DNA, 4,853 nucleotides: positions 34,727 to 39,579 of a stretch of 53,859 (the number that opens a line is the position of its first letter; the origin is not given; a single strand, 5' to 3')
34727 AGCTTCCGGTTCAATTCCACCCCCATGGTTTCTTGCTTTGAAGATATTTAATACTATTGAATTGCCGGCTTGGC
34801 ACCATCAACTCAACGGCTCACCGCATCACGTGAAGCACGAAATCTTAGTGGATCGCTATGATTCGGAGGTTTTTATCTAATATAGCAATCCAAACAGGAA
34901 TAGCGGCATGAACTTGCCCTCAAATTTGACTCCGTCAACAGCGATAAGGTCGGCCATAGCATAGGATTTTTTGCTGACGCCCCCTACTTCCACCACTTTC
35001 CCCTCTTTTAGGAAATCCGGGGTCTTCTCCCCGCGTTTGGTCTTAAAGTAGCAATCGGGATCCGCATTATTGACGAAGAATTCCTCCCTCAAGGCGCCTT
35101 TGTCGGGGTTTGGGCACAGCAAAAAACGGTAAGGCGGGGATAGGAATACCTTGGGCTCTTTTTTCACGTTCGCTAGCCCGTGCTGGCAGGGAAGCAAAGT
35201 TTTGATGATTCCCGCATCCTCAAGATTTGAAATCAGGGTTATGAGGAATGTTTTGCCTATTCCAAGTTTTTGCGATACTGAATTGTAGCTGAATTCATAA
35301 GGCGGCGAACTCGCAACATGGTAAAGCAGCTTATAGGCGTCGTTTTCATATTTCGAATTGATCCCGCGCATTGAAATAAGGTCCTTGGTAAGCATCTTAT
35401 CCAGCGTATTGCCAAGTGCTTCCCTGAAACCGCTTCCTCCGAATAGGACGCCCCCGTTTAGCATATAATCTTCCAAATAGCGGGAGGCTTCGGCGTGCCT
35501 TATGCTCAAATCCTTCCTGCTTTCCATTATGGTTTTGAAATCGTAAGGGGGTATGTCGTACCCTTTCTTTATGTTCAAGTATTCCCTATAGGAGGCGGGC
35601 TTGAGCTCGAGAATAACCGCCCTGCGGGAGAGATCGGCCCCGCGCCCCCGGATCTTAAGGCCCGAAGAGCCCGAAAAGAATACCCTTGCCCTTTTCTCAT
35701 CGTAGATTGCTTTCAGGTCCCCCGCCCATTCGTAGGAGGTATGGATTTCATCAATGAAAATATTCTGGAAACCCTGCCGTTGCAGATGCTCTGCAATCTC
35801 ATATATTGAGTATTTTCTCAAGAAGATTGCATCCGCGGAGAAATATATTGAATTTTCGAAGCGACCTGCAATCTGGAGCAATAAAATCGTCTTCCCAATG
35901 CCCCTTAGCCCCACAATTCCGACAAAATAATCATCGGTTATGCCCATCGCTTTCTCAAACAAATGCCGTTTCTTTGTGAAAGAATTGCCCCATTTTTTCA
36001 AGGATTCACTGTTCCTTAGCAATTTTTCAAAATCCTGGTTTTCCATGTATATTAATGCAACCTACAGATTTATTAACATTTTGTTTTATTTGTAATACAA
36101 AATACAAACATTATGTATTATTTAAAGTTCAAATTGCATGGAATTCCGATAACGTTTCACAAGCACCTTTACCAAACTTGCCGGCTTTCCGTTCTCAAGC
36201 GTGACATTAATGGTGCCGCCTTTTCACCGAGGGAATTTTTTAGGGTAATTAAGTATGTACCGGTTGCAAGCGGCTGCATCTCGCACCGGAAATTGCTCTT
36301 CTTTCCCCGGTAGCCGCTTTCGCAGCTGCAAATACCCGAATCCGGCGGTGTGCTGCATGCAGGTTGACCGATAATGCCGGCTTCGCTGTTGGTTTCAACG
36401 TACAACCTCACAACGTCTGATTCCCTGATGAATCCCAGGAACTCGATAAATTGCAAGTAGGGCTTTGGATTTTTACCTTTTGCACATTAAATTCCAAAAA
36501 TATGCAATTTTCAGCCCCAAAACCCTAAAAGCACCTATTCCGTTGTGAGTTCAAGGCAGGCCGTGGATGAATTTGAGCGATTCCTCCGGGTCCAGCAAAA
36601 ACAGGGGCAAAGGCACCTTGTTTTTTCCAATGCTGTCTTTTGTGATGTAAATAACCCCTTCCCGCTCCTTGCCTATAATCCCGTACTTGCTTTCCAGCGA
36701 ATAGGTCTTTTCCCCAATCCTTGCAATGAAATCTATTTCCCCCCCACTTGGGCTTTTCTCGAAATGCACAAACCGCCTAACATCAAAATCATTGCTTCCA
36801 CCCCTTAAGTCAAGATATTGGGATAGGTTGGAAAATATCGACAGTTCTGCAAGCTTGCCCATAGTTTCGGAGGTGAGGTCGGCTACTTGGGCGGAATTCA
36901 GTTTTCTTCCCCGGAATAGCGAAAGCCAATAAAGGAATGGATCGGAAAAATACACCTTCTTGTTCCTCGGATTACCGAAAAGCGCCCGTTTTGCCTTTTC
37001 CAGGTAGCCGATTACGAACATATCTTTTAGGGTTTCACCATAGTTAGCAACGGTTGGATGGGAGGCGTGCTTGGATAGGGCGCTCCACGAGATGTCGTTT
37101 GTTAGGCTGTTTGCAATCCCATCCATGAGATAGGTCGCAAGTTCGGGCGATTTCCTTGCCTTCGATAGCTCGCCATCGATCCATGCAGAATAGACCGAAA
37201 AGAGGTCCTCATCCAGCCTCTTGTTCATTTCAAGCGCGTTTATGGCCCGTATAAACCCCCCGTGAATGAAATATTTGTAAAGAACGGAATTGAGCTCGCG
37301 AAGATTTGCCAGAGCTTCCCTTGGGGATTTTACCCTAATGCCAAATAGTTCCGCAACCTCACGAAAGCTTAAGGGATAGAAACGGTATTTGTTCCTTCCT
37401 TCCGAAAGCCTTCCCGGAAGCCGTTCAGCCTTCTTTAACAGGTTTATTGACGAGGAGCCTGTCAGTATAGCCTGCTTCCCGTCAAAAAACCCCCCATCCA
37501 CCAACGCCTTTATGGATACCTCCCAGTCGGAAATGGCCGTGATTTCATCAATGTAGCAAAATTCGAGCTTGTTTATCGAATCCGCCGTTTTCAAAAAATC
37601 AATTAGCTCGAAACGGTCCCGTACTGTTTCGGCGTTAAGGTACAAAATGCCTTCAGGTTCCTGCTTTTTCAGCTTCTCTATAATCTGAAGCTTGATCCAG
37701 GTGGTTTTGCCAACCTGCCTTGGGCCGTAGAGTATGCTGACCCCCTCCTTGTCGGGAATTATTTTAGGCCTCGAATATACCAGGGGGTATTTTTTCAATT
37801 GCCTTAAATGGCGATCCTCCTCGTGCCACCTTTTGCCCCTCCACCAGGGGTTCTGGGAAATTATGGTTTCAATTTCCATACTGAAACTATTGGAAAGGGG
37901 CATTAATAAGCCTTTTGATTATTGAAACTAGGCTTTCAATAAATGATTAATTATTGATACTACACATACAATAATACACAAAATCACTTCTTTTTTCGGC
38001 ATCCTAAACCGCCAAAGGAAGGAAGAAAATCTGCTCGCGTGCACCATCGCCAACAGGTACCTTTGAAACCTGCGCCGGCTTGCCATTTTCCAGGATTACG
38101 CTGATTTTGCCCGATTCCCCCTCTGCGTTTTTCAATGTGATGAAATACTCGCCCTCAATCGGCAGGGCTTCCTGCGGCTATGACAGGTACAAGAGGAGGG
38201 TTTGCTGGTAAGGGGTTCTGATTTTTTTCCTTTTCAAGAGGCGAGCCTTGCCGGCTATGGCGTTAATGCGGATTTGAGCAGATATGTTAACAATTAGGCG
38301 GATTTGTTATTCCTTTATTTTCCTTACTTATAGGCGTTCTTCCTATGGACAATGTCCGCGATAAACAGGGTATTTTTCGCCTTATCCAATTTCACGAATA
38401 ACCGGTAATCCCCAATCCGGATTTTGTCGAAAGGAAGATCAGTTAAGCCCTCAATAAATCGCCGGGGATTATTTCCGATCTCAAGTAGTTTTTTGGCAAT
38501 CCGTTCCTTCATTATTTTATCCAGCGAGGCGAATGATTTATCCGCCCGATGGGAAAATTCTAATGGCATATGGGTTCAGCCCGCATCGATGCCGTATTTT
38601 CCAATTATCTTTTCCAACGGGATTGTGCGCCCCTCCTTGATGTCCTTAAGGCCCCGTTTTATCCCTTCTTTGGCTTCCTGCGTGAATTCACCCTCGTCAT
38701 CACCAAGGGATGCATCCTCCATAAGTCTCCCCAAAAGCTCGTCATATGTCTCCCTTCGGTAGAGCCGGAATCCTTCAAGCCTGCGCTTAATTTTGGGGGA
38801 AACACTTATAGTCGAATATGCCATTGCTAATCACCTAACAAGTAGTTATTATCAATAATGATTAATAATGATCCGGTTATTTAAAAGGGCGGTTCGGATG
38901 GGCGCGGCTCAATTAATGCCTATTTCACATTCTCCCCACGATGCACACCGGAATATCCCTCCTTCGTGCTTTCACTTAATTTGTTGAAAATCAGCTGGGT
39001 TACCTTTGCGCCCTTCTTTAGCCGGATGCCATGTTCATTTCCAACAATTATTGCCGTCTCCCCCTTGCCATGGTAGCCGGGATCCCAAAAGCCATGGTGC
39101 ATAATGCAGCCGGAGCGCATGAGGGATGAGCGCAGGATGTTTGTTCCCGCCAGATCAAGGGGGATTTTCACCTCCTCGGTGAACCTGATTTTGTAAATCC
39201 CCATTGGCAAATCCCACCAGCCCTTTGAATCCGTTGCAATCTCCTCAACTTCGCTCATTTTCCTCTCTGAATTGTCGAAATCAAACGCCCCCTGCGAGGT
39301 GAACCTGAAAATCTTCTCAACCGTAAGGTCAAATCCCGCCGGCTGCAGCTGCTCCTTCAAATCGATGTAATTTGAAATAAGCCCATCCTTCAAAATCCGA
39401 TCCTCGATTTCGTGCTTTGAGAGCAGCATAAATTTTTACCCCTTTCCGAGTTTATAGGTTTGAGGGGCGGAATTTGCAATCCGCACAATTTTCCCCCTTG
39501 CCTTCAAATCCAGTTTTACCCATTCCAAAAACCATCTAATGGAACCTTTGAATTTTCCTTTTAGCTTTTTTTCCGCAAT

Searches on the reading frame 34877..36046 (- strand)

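Call 3: search_protein_families(library=pfam, proteins=[window:34877-36046:-], max_evalue=0.1)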
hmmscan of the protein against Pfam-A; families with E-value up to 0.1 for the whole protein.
window:34877-36046:- (389 aa): 8 families
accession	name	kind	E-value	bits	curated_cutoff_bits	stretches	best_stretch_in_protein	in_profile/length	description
PF13173.12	AAA_14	-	2.5e-20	73.2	27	1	41-157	4-129/129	AAA domain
PF13401.12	AAA_22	-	0.00058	20.6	27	0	82-130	73-126/130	AAA domain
PF05496.18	RuvB_N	-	0.011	15.9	27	1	43-103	37-95/159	Holliday junction DNA helicase RuvB P-loop domain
PF00005.33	ABC_tran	-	0.015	16.3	25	0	38-92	10-60/137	ABC transporter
PF13191.12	AAA_16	-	0.024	15.6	32.6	0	42-74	27-60/167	AAA ATPase domain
PF00004.35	AAA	-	0.026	15.4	21.2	0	44-103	3-68/131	ATPase family associated with various cellular activities (AAA)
PF20720.3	nSTAND3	-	0.065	13.4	27.2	0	30-101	7-74/155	Novel STAND NTPase 3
PF01637.24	ATPase_2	-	0.082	13.1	33.2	0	41-86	22-67/225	ATPase domain predominantly from Archaea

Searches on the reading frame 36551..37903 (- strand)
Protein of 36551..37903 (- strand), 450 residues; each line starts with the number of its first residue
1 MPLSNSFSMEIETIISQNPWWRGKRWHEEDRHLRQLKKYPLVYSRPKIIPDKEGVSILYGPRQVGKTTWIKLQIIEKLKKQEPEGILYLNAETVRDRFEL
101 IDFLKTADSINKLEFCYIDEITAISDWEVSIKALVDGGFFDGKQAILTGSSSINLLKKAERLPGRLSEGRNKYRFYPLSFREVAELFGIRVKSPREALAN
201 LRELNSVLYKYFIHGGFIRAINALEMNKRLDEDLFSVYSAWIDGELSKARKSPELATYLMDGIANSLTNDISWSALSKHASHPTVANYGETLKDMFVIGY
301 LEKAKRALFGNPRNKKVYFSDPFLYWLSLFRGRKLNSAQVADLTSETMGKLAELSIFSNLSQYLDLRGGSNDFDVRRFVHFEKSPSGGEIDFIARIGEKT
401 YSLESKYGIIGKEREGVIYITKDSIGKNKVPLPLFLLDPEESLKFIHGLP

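Call 3: search_protein_families(library=pfam, proteins=[window:36551-37903:-], max_evalue=0.1)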
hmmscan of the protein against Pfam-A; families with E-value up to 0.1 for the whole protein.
window:36551-37903:- (450 aa): 3 families
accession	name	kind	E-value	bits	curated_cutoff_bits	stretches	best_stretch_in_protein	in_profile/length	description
PF13173.12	AAA_14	-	1.2e-23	84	27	1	55-183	4-128/129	AAA domain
PF13635.12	DUF4143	-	5.8e-09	36.3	28.1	1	251-408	11-160/160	Domain of unknown function (DUF4143)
PF01637.24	ATPase_2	-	5.6e-05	23.5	33.2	1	55-95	22-61/225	ATPase domain predominantly from Archaea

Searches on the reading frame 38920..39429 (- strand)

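Call 19: search_protein_families(library=pfam, proteins=[window:38920-39429:-], max_evalue=0.001)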
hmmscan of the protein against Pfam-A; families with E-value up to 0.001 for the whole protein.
window:38920-39429:- (169 aa): 2 families
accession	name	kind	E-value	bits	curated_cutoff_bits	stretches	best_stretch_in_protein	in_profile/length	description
PF22769.1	DCD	-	9.6e-23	81.4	27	1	3-150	2-152/153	dCTP deaminase-like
PF00692.24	dUTPase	-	4.3e-07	30.2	22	1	83-154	36-107/129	dUTPase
